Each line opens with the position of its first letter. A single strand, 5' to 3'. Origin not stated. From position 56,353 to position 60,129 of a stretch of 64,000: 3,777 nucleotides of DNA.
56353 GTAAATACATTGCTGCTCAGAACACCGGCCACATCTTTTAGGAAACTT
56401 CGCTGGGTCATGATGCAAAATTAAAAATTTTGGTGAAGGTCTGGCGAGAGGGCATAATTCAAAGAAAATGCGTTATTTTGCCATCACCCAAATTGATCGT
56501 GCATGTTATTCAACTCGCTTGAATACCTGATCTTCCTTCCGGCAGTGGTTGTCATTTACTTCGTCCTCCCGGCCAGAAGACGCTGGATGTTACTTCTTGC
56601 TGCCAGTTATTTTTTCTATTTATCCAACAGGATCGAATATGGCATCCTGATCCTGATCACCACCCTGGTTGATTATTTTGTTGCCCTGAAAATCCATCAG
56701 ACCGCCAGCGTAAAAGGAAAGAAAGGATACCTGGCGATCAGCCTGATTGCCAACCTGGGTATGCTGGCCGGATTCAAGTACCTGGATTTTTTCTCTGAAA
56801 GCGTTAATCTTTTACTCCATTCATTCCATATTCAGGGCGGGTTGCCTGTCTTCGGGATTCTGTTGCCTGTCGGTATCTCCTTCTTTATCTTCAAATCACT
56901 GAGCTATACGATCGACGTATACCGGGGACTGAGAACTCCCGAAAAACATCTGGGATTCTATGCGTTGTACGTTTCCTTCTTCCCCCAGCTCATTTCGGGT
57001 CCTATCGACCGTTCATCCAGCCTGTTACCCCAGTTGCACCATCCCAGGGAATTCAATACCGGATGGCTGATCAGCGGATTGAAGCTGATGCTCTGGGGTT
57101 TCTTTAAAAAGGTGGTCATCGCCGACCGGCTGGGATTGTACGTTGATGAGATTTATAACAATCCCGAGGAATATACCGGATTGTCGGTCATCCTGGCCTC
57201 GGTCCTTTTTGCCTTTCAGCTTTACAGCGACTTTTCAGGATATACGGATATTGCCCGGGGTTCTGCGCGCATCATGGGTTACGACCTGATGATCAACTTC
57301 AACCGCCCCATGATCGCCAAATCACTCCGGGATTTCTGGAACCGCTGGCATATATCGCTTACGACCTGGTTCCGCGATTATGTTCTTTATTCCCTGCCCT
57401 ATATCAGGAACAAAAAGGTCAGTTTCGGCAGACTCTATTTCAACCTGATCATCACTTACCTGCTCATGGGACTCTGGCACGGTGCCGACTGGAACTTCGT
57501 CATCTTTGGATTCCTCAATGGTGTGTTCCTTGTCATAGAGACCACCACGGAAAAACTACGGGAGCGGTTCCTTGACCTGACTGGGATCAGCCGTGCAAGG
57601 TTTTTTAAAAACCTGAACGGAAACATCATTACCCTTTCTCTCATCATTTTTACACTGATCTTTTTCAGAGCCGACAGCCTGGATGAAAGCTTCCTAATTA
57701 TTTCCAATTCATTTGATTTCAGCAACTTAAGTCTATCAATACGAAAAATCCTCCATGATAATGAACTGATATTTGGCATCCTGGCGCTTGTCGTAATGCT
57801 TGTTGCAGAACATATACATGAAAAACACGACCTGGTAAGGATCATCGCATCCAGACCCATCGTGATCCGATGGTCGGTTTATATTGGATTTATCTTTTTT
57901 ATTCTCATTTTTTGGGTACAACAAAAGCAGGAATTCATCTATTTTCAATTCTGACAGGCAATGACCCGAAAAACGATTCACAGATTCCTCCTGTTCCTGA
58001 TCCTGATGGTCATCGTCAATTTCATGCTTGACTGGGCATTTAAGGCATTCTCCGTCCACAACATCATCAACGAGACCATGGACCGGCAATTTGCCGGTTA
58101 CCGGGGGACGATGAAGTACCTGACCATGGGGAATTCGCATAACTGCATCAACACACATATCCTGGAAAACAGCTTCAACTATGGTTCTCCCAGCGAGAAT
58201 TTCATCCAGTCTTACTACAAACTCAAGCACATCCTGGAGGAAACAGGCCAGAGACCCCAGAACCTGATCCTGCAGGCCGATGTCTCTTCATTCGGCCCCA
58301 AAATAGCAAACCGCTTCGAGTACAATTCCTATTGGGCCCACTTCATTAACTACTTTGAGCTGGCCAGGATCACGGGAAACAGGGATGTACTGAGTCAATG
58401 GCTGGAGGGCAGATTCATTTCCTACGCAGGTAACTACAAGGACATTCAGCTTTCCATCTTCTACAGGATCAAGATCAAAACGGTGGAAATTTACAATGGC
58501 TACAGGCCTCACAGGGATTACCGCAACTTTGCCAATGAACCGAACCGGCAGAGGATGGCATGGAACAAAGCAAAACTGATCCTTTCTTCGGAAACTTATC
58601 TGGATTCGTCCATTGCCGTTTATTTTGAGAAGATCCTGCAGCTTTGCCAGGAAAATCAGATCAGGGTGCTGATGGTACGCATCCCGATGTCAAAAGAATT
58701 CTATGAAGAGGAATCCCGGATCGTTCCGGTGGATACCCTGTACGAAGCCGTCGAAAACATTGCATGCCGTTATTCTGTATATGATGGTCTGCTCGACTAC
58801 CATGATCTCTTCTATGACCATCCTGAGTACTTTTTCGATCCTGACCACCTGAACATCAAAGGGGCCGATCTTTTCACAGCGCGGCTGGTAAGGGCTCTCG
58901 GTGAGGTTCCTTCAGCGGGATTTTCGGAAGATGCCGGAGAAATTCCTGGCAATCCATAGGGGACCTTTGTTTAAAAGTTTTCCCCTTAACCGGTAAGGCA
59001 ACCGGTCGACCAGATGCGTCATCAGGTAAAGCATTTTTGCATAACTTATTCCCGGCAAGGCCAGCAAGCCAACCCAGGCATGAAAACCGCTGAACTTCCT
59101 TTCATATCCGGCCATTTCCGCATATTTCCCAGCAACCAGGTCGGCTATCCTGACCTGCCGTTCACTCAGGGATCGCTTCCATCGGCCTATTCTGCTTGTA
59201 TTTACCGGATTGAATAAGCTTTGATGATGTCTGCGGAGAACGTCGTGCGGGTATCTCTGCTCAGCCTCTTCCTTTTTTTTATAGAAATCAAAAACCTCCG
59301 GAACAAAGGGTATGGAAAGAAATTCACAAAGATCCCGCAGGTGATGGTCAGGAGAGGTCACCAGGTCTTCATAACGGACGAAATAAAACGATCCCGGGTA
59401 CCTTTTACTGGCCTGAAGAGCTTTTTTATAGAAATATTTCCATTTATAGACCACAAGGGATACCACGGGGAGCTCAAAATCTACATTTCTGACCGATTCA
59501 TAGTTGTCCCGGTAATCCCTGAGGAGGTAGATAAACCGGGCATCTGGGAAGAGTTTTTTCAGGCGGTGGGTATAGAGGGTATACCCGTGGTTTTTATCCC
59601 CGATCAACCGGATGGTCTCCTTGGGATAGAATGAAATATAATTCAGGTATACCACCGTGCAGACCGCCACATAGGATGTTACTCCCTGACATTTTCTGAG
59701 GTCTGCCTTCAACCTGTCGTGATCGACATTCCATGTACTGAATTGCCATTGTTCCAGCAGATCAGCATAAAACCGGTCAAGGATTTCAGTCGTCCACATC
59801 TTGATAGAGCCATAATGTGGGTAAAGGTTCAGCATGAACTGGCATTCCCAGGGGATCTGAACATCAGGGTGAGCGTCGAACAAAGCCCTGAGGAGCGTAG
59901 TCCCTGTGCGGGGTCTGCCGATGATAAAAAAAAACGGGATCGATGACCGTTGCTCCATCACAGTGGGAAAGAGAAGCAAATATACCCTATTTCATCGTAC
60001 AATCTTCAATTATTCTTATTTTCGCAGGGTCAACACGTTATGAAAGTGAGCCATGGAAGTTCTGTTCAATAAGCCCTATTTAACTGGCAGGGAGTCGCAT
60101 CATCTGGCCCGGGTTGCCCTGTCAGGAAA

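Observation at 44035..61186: Arn/Gtr-style periplasmic glycosylation route (aminotransferase, N-acetyltransferase, ArnC-like GT2, flippase, TPR-fused GT-C) with no polymerisation genes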

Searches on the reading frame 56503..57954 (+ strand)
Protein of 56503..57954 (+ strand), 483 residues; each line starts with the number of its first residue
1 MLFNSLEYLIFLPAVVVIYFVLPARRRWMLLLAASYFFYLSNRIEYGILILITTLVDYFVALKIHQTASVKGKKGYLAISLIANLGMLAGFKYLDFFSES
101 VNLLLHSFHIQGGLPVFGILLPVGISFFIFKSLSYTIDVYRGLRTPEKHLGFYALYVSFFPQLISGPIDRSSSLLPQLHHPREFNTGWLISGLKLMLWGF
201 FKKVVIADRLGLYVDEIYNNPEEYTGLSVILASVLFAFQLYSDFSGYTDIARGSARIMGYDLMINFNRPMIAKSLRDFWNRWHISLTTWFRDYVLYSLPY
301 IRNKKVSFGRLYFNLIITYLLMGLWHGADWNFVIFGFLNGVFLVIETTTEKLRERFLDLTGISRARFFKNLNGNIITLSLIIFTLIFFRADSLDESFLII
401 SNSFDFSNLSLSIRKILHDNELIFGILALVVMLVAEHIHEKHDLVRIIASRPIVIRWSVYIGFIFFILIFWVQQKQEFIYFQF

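Call 4: search_protein_families(library=pfam, proteins=[window:56503-57954:+], max_evalue=0.01)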
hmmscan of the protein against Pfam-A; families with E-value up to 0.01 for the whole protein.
window:56503-57954:+ (483 aa): 2 families
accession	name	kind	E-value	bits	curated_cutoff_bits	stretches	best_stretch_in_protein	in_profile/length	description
PF03062.24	MBOAT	-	1.3e-18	67.8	27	1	152-386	83-330/337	MBOAT, membrane-bound O-acyltransferase family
PF13813.11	MBOAT_2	-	3.2e-06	27.8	25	1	266-327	5-65/85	Membrane bound O-acyl transferase family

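Call 6: search_protein_families(library=ncbifam, proteins=[window:56503-57954:+], max_evalue=0.001)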
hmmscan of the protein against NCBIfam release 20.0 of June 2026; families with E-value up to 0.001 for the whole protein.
window:56503-57954:+ (483 aa): 1 family
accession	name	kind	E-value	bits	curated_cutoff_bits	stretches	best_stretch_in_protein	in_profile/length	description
TIGR04091.1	LTA_dltB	equivalog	2.4e-48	165.3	375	1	8-388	13-376/380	D-alanyl-lipoteichoic acid biosynthesis protein DltB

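Call 29: search_solved_structures(query=window:56503-57954:+, max_evalue=0.001)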
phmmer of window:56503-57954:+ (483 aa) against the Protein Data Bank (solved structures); distinct sequences matched with E-value up to 0.001: 2.
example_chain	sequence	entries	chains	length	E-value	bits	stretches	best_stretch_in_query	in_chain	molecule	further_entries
8jem_A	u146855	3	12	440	6.2e-29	104.5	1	119-349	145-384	Teichoic acid D-alanyltransferase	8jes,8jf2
6bug_C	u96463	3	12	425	8.5e-29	104.1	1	119-350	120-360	D-alanyl transfer protein DltB | Integral membrane protein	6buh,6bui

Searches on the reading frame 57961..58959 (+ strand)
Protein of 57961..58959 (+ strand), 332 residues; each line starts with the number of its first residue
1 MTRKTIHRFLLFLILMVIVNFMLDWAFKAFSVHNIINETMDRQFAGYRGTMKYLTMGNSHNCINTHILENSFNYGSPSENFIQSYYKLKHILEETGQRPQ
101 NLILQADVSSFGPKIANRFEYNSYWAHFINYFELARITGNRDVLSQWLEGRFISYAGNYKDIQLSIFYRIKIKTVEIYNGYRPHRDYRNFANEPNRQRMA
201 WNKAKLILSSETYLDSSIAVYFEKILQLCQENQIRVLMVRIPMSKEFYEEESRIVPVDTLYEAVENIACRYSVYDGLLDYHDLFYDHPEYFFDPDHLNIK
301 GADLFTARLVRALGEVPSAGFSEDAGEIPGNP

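Call 5: search_protein_families(library=pfam, proteins=[window:57961-58959:+], max_evalue=0.01)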
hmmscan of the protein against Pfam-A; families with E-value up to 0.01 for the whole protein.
window:57961-58959:+ (332 aa): 1 family
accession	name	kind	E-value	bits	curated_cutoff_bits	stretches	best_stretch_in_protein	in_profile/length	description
PF07611.17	DUF1574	-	0.00017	21.5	29.1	1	70-298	89-327/342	Protein of unknown function (DUF1574)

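Call 7: search_protein_families(library=ncbifam, proteins=[window:57961-58959:+], max_evalue=0.001)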
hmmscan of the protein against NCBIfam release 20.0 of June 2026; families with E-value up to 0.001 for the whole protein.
window:57961-58959:+ (332 aa): 0 families

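Call 24: search_protein_families(library=pfam, proteins=[window:57961-58959:+], max_evalue=10)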
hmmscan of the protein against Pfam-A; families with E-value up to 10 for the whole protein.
window:57961-58959:+ (332 aa): 3 families
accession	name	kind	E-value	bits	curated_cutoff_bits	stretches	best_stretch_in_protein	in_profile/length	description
PF07611.17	DUF1574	-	0.00017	21.5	29.1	1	70-298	89-327/342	Protein of unknown function (DUF1574)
PF04914.18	DltD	-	0.014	15.2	22.7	1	222-301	258-335/348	DltD protein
PF01740.26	STAS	-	0.22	11.8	22.6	1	208-242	47-81/106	STAS domain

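Call 30: search_solved_structures(query=window:57961-58959:+, max_evalue=1)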
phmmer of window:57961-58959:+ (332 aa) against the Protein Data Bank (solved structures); distinct sequences matched with E-value up to 1: 0.

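Call 62: find_homologous_proteins(query=window:57961-58959:+, max_evalue=0.00001)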
Query window:57961-58959:+ (332 aa): 123 proteins with E <= 0.00001 among 970 candidates; the best 120 are listed.
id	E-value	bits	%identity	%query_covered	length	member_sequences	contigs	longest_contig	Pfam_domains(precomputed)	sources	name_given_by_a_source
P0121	1.9e-225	765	100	100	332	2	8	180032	PF27429.1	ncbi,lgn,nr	ncbi:MAG: hypothetical protein PHD61_07435 [Bacteroidales bacterium]|nr:hypothetical protein [Lentim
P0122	1.4e-189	647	85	100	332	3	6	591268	PF27429.1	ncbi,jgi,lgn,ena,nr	ncbi:MAG TPA: hypothetical protein PKH94_06135 [Bacteroidales bacterium]|nr:hypothetical protein [Ba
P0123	1.9e-181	621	80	100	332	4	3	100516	PF27429.1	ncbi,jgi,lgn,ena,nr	ncbi:MAG TPA: hypothetical protein PK711_09540 [Bacteroidales bacterium]|nr:hypothetical protein [Ba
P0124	1.1e-176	605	81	97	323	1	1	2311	PF27429.1,PF07611.18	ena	-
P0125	1.5e-176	605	81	97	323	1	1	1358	PF27429.1,PF07611.18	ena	-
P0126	9.9e-176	602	80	96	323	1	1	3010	PF27429.1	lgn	-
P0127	3.8e-175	600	80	97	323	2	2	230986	-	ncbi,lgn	-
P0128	1.9e-172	591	78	97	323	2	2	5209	-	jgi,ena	-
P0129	3.8e-169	580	76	97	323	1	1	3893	PF27429.1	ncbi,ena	-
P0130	8.0e-150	517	70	97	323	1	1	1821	PF07611.18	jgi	jgi:hypothetical protein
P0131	1.6e-149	516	69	97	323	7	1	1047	-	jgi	-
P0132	5.5e-149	514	68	97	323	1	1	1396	PF07611.18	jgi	jgi:hypothetical protein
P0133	5.3e-148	511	67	93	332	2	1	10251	-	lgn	-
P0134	2.2e-147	509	64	97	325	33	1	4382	-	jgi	-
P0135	3.4e-147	508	67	97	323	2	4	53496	PF07611.18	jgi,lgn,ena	-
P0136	1.2e-146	506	71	89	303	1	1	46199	PF27429.1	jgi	jgi:hypothetical protein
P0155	4.0e-142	491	66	95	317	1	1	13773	PF27429.1,PF07611.18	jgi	jgi:hypothetical protein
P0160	1.5e-140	486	65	94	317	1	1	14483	PF27429.1,PF07611.18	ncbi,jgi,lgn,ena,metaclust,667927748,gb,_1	metaclust:\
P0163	2.1e-140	486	66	94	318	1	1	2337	PF27429.1,PF07611.18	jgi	jgi:hypothetical protein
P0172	2.0e-139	483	64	97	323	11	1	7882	PF27429.1,PF07611.18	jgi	jgi:hypothetical protein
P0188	2.6e-136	472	62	97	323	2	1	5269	PF27429.1,PF07611.18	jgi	jgi:hypothetical protein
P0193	5.9e-135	468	62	96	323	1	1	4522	PF27429.1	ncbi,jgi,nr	ncbi:MAG: hypothetical protein MUC31_04445 [Bacteroidales bacterium]|jgi:hypothetical protein|nr:hyp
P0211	1.1e-129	451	61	95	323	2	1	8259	PF27429.1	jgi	-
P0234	2.7e-102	361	47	95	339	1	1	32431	-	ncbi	-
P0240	1.5e-96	342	68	64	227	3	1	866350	-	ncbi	ncbi:hypothetical protein MASR1M74_13240 [Lentimicrobium sp.]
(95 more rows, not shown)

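Call 63: find_encoding_contigs(protein=P0240, flank=10000, max_places=1)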
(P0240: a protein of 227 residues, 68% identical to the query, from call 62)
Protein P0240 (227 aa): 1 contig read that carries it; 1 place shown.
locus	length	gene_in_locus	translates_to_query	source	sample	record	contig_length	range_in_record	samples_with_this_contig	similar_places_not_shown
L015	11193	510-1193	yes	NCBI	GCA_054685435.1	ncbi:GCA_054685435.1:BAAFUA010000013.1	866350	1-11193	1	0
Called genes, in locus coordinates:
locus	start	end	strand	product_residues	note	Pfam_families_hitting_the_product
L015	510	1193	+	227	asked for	-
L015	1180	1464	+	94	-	-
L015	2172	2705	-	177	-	PF00078:RVT_1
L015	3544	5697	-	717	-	PF10459:Peptidase_S46, PF13365:Trypsin_2 (faint)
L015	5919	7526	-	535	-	PF03571:Peptidase_M49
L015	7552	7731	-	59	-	-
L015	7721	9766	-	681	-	PF00501:AMP-binding, PF23024:AMP-dom_DIP2-like, PF00550:PP-binding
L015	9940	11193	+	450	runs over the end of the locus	PF00270:DEAD, PF04851:ResIII (weak), PF00271:Helicase_C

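Call 64: find_encoding_contigs(protein=P0234, flank=10000, max_places=1)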
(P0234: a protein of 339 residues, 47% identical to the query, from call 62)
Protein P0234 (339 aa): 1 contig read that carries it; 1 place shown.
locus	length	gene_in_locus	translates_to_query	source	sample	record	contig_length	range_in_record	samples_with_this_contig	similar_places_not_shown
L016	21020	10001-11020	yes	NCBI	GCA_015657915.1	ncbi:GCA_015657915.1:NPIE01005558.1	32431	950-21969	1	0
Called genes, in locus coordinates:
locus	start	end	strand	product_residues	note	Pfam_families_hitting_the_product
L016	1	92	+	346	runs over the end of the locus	?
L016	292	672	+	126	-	PF01042:Ribonuc_L-PSP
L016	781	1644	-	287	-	PF00583:Acetyltransf_1, PF13508:Acetyltransf_7 (faint), PF18014:Acetyltransf_18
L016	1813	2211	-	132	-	PF07681:DoxX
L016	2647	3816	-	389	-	PF18962:Por_Secre_tail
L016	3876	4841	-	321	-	PF07804:HipA_C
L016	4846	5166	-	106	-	PF13657:Couple_hipA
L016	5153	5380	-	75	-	PF12844:HTH_19, PF01381:HTH_3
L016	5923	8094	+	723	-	PF10459:Peptidase_S46, PF13365:Trypsin_2 (faint)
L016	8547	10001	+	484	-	PF03062:MBOAT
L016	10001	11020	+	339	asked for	-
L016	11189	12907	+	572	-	PF00501:AMP-binding, PF23024:AMP-dom_DIP2-like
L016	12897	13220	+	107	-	PF23297:ACP_SdgA_C, PF00550:PP-binding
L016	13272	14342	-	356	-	PF00685:Sulfotransfer_1, PF13469:Sulfotransfer_3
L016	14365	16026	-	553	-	PF02310:B12-binding (weak), PF04055:Radical_SAM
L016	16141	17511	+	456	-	PF02310:B12-binding, PF04055:Radical_SAM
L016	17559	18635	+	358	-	PF06580:His_kinase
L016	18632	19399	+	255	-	PF00072:Response_reg, PF04397:LytTR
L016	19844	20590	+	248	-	PF00300:His_Phos_1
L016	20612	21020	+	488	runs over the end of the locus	PF07995:GSDH, PF18962:Por_Secre_tail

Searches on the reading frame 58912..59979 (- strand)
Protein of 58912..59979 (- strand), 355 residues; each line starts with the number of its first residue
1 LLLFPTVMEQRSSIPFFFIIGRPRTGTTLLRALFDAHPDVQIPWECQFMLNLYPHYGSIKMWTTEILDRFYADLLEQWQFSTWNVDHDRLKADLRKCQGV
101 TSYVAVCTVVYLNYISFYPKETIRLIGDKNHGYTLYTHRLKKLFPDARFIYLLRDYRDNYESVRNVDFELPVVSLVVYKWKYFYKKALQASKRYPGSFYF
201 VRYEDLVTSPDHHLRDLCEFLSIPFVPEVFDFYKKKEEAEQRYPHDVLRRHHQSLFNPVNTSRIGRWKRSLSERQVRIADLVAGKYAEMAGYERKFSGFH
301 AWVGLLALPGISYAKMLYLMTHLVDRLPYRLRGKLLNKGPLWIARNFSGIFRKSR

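Call 5: search_protein_families(library=pfam, proteins=[window:58912-59979:-], max_evalue=0.01)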
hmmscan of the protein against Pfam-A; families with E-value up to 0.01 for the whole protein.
window:58912-59979:- (355 aa): 2 families
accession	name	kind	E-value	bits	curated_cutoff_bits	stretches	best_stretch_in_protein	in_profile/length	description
PF13469.12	Sulfotransfer_3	-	4e-32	112.7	27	1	15-225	1-214/216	Sulfotransferase family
PF00685.33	Sulfotransfer_1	-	5.5e-14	52.6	22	1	17-283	4-247/255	Sulfotransferase domain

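Call 7: search_protein_families(library=ncbifam, proteins=[window:58912-59979:-], max_evalue=0.001)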
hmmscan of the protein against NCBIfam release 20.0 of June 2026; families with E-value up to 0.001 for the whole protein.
window:58912-59979:- (355 aa): 1 family
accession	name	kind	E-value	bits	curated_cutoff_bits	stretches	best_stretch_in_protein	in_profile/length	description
NF052394.1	NodProtNoeE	equivalog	1.1e-09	37.5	500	1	17-52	11-46/387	nodulation protein NoeE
